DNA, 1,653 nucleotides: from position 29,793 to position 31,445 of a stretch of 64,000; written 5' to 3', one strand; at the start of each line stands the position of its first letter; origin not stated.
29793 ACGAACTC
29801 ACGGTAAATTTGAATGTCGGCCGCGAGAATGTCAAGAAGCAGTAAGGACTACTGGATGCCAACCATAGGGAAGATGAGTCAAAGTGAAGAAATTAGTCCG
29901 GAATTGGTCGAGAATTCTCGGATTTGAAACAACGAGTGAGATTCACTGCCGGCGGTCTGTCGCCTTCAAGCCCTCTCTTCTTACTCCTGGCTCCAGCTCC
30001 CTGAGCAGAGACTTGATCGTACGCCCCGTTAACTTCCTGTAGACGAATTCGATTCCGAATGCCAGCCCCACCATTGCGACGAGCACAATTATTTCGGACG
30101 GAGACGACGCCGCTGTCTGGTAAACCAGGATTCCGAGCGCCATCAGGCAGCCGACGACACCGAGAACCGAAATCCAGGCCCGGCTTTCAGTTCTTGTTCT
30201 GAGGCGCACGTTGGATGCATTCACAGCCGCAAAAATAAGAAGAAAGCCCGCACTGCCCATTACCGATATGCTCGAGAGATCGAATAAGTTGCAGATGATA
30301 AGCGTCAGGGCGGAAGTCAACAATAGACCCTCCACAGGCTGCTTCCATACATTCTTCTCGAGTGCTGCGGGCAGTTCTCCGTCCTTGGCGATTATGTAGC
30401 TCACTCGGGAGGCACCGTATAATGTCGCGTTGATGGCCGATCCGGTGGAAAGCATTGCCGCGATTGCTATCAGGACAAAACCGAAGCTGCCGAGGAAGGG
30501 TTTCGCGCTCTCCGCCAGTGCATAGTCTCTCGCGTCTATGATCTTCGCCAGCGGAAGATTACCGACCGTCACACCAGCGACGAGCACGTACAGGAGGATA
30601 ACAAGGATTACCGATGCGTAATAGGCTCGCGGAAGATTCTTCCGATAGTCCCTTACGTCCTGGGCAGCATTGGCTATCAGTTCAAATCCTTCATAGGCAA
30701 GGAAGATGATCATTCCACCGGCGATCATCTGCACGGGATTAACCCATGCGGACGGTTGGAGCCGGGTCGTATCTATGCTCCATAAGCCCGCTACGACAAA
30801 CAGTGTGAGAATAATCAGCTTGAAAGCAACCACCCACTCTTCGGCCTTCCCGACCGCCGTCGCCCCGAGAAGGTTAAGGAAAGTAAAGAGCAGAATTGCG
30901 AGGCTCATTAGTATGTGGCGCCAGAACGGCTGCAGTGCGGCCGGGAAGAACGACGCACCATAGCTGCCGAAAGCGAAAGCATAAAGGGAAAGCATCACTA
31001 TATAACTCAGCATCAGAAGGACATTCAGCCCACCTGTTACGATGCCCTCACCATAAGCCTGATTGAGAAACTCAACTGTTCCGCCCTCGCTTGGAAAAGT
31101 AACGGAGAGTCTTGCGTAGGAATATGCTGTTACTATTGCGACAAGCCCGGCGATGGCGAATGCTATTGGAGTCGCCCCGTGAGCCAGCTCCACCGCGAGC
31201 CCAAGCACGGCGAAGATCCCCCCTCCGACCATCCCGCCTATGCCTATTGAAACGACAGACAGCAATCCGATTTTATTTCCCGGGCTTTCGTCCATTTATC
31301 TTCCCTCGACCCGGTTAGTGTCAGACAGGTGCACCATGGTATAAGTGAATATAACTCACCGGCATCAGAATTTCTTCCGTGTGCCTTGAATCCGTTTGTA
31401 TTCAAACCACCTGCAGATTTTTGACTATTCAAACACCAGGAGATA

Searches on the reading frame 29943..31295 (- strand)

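Call 44: search_protein_families(library=pfam, proteins=[window:29943-31295:-], max_evalue=0.00001)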
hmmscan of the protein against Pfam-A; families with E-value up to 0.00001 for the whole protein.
window:29943-31295:- (450 aa): 2 families
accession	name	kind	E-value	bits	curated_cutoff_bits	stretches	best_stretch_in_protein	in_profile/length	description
PF13520.12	AA_permease_2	-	5.6e-37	128.1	27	1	9-409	1-424/427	Amino acid permease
PF00324.27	AA_permease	-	9.5e-31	107.4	24.6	1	14-392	2-409/470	Amino acid permease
